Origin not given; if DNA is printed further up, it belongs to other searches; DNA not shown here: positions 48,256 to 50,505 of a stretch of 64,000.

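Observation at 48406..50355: Pentaheme cytochrome c carrying a T9SS type-A C-terminal sorting domain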

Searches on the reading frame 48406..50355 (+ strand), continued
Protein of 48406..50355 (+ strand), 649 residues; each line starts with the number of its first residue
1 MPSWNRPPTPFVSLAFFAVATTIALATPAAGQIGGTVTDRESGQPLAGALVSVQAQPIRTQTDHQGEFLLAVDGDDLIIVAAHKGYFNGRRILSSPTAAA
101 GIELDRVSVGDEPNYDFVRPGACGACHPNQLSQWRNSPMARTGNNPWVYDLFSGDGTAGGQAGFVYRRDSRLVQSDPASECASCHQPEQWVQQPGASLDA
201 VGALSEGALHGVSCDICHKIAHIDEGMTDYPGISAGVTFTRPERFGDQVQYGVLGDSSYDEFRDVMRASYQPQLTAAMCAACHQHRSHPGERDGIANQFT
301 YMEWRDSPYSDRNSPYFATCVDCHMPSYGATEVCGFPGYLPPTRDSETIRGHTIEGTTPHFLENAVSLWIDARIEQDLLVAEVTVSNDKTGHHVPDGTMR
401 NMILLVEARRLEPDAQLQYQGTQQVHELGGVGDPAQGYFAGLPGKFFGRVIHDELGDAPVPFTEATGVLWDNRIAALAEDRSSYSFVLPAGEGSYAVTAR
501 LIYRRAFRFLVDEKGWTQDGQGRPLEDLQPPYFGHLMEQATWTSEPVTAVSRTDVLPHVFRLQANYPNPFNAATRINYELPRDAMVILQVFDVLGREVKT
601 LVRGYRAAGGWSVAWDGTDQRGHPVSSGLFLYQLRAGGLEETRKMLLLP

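Call 13: search_solved_structures(query=A1, max_evalue=1, show_alignments=2)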
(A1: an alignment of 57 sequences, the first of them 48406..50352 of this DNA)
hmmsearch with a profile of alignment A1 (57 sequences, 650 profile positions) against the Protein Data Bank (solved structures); distinct sequences matched with E-value up to 1: 14.
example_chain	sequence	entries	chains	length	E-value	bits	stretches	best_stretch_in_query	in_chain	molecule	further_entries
5ze8_A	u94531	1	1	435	9.4e-05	23.9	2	352-414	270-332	cytochrome c552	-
4rkm_A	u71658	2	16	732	0.00038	21.9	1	97-134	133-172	MccA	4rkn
9hfj_A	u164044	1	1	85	0.00046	21.6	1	25-103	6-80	SusC homolog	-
9gbc_A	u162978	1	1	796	0.0031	18.9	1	13-108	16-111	TonB-linked outer membrane receptor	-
8aa4_A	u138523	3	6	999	0.0043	18.4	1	12-89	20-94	SusC homolog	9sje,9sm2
9c7v_B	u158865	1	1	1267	0.0049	18.2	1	24-89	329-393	BOS complex subunit NOMO2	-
6ytc_A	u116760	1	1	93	0.0053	18.2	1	23-74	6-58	TonB-dependent receptor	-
5t3r_D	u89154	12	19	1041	0.0085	17.5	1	9-74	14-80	SusC homolog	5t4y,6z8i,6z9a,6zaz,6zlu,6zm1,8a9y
5aq0_A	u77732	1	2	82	0.2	12.9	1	25-99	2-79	CARBOXYPEPTIDASE D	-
3osv_A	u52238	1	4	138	0.23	12.8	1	572-638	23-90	Flagellar basal-body rod modification protein FlgD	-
7eh9_A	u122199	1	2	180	0.27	12.5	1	574-638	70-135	Basal-body rod modification protein FlgD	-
3c12_A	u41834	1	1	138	0.36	12.1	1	579-638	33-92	Flagellar protein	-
7bhq_A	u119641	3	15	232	0.4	11.9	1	574-638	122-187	Basal-body rod modification protein FlgD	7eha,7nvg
9j6z_A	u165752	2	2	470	0.53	11.5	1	15-101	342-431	Carboxypeptidase D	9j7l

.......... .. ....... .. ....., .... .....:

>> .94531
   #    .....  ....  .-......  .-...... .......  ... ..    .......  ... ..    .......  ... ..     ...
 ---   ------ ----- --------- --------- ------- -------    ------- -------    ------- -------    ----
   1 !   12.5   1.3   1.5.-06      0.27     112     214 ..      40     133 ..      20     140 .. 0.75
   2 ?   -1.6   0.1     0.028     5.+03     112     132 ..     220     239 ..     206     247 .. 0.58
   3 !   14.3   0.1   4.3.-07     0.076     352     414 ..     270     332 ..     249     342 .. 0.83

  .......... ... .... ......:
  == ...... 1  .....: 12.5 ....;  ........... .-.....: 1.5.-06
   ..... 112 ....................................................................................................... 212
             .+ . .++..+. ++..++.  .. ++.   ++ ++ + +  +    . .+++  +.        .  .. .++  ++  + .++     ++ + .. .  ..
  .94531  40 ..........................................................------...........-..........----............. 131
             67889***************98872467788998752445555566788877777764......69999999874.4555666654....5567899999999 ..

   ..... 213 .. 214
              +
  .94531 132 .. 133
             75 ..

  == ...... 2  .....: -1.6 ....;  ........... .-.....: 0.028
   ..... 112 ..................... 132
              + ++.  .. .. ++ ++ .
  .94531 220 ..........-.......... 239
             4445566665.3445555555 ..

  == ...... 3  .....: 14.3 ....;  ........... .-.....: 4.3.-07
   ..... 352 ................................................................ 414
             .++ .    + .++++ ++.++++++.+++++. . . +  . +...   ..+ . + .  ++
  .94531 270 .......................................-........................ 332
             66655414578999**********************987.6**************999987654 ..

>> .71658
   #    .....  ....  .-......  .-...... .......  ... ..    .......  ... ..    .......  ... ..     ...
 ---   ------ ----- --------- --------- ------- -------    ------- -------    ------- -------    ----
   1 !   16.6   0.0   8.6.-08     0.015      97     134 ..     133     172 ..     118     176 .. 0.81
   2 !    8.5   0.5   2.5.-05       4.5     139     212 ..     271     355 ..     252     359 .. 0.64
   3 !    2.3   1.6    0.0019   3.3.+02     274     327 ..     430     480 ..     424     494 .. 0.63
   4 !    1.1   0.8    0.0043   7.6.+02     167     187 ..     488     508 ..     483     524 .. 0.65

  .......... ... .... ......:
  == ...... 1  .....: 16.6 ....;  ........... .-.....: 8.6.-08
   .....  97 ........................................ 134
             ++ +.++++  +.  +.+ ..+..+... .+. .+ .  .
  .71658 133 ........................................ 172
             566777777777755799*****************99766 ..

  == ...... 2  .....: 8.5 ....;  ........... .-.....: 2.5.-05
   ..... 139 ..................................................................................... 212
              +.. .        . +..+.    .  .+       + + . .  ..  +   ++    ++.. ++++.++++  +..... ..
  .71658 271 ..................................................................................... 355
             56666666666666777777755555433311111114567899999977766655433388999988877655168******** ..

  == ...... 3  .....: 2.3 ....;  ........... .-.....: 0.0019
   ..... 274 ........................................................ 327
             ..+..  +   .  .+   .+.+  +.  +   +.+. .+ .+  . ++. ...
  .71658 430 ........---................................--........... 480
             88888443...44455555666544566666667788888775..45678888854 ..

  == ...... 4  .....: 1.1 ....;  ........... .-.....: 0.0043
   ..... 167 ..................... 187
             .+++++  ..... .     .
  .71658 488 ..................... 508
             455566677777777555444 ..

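Call 25: find_encoding_contigs(protein=P0014, flank=10000, max_places=2)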
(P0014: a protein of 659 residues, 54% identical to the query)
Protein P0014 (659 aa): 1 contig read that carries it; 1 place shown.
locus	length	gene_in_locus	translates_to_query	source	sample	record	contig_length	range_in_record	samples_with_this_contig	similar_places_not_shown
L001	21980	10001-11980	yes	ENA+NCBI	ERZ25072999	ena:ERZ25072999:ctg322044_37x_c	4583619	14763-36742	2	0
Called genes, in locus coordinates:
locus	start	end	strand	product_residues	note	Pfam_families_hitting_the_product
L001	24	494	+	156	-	PF00583:Acetyltransf_1, PF13673:Acetyltransf_10 (weak), PF13508:Acetyltransf_7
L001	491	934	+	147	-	PF02082:Rrf2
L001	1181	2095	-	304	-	-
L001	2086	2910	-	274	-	PF02613:Nitrate_red_del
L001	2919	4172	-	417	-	PF13187:Fer4_9 (faint), PF12797:Fer4_2 (faint), PF13237:Fer4_10, PF13247:Fer4_11, PF12838:Fer4_7 (weak)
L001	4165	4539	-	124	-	-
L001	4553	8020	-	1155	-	PF00384:Molybdopterin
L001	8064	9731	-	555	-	PF00034:Cytochrom_C (weak), PF13442:Cytochrome_CBB3, PF00034:Cytochrom_C (weak), PF09459:EB_dh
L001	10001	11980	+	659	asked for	PF13620:CarboxypepD_reg, PF13715:CarbopepD_reg_2 (weak), PF13435:Cytochrome_C554 (faint), PF13860:FlgD_ig, PF18962:Por_Secre_tail (weak)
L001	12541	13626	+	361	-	-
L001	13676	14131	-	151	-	-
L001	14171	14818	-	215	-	-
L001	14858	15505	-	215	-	-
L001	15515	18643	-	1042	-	-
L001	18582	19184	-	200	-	-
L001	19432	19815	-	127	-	PF20409:SnoaL_5, PF12680:SnoaL_2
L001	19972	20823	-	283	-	PF00561:Abhydrolase_1 (weak), PF05677:DUF818 (weak), PF07859:Abhydrolase_3 (weak), PF12146:Hydrolase_4, PF12697:Abhydrolase_6, PF00326:Peptidase_S9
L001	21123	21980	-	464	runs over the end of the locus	PF02233:PNTB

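Call 26: find_encoding_contigs(protein=P0001, flank=10000, max_places=2)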
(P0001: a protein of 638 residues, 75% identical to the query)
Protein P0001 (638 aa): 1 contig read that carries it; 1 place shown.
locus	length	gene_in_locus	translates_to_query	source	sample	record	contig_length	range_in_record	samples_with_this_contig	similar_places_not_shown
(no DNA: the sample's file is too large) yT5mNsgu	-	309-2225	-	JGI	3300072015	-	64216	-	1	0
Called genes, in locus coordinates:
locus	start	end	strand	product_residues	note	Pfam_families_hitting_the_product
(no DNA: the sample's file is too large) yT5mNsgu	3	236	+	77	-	?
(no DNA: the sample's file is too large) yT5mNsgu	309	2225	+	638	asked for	PF13620:CarboxypepD_reg (weak), PF13715:CarbopepD_reg_2 (weak), PF14522:Cytochrome_C7 (faint), PF22113:Mtrc-MtrF_II-IV_dom (faint), PF13860:FlgD_ig (weak)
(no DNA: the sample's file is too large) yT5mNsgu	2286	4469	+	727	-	PF13585:CHU_C (weak)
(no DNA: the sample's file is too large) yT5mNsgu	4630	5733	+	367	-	PF01370:Epimerase (faint)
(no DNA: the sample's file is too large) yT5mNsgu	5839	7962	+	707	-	-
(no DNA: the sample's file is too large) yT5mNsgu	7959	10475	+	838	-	PF19501:PcRGLX_1st, PF21345:PcRGLX_2nd, PF21346:PcRGLX_3rd, PF07944:Beta-AFase-like_GH127_cat (weak)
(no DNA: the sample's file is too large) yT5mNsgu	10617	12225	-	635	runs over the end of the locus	PF20581:DUF6785, PF20580:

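Call 27: predict_structure(alignment_id=A1)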
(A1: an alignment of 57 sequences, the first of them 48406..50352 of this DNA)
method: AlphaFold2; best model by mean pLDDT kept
length: 649 residues; sequences in the alignment: 57
mean_pLDDT: 86.8   pTM: 0.77
mean pLDDT of the five models: 86.8, 86.7, 86.4, 84.1, 82.5
residues with pLDDT >= 90: 348; 70-90: 229; 50-70: 53; < 50: 19
segments of 3 or more residues with pLDDT < 50: 547-558
pLDDT, mean of each block of 10 residues (from residue 1): 56 78 66 95 98 95 98 96 97 96 93 89 88 89 85 71 57 59 86 85 87 91 83 84 89 89 85 90 63 63 89 89 90 84 89 79 89 92 93 89 98 95 96 96 97 87 83 95 96 93 93 88 91 95 67 46 94 94 88 97 89 97 96 90 95
secondary structure, 60 per line:
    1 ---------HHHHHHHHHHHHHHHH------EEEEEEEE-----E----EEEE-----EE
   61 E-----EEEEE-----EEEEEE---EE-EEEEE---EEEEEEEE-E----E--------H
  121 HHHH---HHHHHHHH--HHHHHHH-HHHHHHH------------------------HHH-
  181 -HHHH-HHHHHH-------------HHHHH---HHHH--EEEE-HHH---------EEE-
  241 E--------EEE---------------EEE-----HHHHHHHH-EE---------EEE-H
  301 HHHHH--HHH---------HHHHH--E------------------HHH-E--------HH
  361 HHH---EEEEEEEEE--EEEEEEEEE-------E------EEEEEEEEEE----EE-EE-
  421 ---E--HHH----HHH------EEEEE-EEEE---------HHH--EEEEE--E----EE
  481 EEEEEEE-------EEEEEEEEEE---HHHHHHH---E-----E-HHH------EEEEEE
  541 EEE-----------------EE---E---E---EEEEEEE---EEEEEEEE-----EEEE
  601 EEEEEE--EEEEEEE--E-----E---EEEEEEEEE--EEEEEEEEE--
elements in order: H10-25 E32-39 E50-53 E59-61 E67-71 E77-82 E89-93 E97-104 H120-124 H128-135 H138-144 H146-152 H182-185 H187-192 H206-210 H214-217 E220-223 E237-239 E250-252 E268-270 H276-283 E296-298 H300-305 H320-324 H359-363 E367-375 E378-386 E401-410 E443-447 E449-452 E467-471 E479-487 E495-504 H508-514 E535-543 E574-580 E584-591 E597-606 E609-615 E628-636 E639-647

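Call 28: find_encoding_contigs(protein=P0045, flank=10000, max_places=2)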
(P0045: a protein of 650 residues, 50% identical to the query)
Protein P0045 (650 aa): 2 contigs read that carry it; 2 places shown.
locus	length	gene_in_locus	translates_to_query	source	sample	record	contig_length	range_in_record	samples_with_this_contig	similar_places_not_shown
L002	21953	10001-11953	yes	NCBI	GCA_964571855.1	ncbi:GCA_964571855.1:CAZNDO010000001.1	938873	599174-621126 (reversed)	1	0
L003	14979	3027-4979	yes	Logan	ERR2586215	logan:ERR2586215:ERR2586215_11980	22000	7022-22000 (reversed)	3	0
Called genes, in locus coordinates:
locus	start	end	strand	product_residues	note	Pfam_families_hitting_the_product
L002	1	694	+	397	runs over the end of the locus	-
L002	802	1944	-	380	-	PF01641:SelR, PF01625:PMSR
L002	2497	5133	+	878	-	PF28492:Beta_helix_4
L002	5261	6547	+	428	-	PF13229:Beta_helix (weak)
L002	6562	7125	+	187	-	-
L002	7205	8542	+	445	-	PF01979:Amidohydro_1, PF07969:Amidohydro_3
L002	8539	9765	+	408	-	PF01979:Amidohydro_1, PF07969:Amidohydro_3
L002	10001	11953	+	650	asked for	PF13620:CarboxypepD_reg (weak), PF13715:CarbopepD_reg_2 (weak), PF22113:Mtrc-MtrF_II-IV_dom (faint), PF13860:FlgD_ig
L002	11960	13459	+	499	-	PF12801:Fer4_5 (weak)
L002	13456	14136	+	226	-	PF04405:ScdA_N, PF01814:Hemerythrin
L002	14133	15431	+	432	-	PF22113:Mtrc-MtrF_II-IV_dom (faint), PF14522:Cytochrome_C7 (faint), PF13435:Cytochrome_C554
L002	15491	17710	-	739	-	PF25174:Beta-prop_THOC3 (weak), PF03150:CCP_MauG (faint), PF13860:FlgD_ig (weak)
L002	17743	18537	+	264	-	PF00027:cNMP_binding, PF13545:HTH_Crp_2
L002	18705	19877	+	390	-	-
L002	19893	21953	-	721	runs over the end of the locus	PF04389:Peptidase_M28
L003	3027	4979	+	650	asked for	PF13620:CarboxypepD_reg (weak), PF13715:CarbopepD_reg_2 (weak), PF22113:Mtrc-MtrF_II-IV_dom (faint), PF13860:FlgD_ig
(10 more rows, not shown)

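Call 29: find_encoding_contigs(protein=P0062, flank=10000, max_places=2)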
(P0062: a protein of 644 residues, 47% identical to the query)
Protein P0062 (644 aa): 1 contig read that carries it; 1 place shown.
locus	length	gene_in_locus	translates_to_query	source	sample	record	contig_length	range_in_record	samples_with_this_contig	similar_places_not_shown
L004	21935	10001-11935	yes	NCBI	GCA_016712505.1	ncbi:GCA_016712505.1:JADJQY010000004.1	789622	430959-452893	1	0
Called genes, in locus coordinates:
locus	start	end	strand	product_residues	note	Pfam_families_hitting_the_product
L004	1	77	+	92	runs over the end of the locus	PF01455:HupF_HypC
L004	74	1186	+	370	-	PF01924:HypD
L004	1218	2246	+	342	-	PF00586:AIRS, PF02769:AIRS_C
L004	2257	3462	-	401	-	-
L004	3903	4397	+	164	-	-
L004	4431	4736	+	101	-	PF01985:CRS1_YhbY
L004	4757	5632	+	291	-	PF02739:5_3_exonuc_N, PF01367:5_3_exonuc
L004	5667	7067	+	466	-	PF01546:Peptidase_M20, PF07687:M20_dimer (weak)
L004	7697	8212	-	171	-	PF05163:DinB, PF04978:MST, PF12867:DinB_2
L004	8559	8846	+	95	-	PF13860:FlgD_ig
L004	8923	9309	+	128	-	PF08780:NTase_sub_bind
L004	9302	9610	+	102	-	PF22600:MTPAP-like_central (weak), PF01909:NTP_transf_2, PF18765:Polbeta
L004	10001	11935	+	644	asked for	PF13620:CarboxypepD_reg (weak), PF13715:CarbopepD_reg_2 (weak), PF22113:Mtrc-MtrF_II-IV_dom (faint)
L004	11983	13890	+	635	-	PF12801:Fer4_5, PF12838:Fer4_7 (faint), PF12837:Fer4_6 (weak), PF13187:Fer4_9 (weak), PF13237:Fer4_10 (weak), PF13428:TPR_14 (faint), PF13432:TPR_16 (weak), PF14559:TPR_19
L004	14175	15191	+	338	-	PF13424:TPR_12 (faint), PF17874:TPR_MalT (faint), PF13374:TPR_10 (faint), PF14559:TPR_19 (faint)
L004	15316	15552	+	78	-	-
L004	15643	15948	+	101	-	PF12802:MarR_2 (weak), PF12840:HTH_20, PF01022:HTH_5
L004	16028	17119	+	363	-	PF03773:ArsP_1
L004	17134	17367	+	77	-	PF13192:Thioredoxin_3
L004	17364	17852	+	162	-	-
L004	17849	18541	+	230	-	PF02683:DsbD_TM (weak), PF13386:DsbD_2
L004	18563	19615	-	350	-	PF00144:Beta-lactamase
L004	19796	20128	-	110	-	-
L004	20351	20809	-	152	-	PF12158:DUF3592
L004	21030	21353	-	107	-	PF05016:ParE_toxin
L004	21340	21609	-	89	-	PF03693:ParD_antitoxin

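Call 32: fold_search(model_id=the predicted structure, library=pdb)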
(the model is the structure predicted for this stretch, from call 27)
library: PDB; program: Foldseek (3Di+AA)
matches with E <= 10: 1601; with E <= 0.001: 99
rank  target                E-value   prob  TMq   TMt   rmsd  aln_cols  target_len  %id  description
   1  5ze8                  1.9e-16  1.00  0.45  0.72   6.5       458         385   18  Crystal structure of a penta-heme cytochrome c552 from Thermochromatium tepidum (released 2018-04-25)
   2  9i1y_B                1.9e-08  1.00  0.11  0.25  16.0       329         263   10  WxLIP from Enterococcus faecium (released 2026-01-28)
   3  4kkp_B                8.6e-08  1.00  0.14  0.35  16.7       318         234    8  Crystal structure of Vibrio cholerae RbmA (crystal form 2) (released 2013-05-22)
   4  4kkp_A                8.6e-08  1.00  0.14  0.34  16.5       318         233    9  Crystal structure of Vibrio cholerae RbmA (crystal form 2) (released 2013-05-22)
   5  4kkq_A                9.1e-08  1.00  0.12  0.32  17.3       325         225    8  Crystal structure of Vibrio cholerae RbmA (crystal form 1) (released 2013-05-22)
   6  9i25_C                1.0e-07  1.00  0.12  0.28  15.7       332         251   10  WxLIP from Enterococcus faecium locus A bound to long WxL (released 2026-01-28)
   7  7bj3                  1.3e-07  1.00  0.13  0.10  22.2       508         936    9  ScpA from Streptococcus pyogenes, S512A active site mutant (released 2021-05-12)
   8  4kkq_B                1.4e-07  1.00  0.13  0.33  17.2       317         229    8  Crystal structure of Vibrio cholerae RbmA (crystal form 1) (released 2013-05-22)
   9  4be6_A                3.7e-07  1.00  0.13  0.33  16.9       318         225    9  V. cholera biofilm scaffolding protein RbmA (released 2013-12-18)
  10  4be5_A                4.4e-07  1.00  0.12  0.31  17.0       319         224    8  V. cholera biofilm scaffolding protein RbmA (released 2013-12-18)
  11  8jmw_A                4.7e-07  1.00  0.13  0.16  16.1       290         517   10  Fibril form of serine peptidase Vpr (released 2023-12-06)
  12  9i1y_A                4.7e-07  1.00  0.11  0.24  16.1       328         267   10  WxLIP from Enterococcus faecium (released 2026-01-28)
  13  6a8p_A                1.0e-06  1.00  0.11  0.11  16.7       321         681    9  Transglutaminase 2 mutant G224V in complex with GTP (released 2018-09-26)
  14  4kkr_A                1.1e-06  1.00  0.13  0.33  17.2       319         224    7  Crystal structure of Vibrio cholerae RbmA (crystal form 3) (released 2013-05-22)
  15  3s3j_A                1.4e-06  1.00  0.11  0.11  17.3       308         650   10  Transglutaminase 2 in complex with a novel inhibitor (released 2012-06-06)
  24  5aq0_B                1.3e-05  1.00  0.11  0.82   1.9        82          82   20  The structure of the Transthyretin-like domain of the first catalytic domain of the HUMAN Carboxypeptidase D (released 2016-09-28)
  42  9hfj                  8.1e-05  1.00  0.11  0.82   1.8        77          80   25  Crystal structure of the NTE domain of SusCdex (BT3090) dextran transporter (released 2025-11-26)
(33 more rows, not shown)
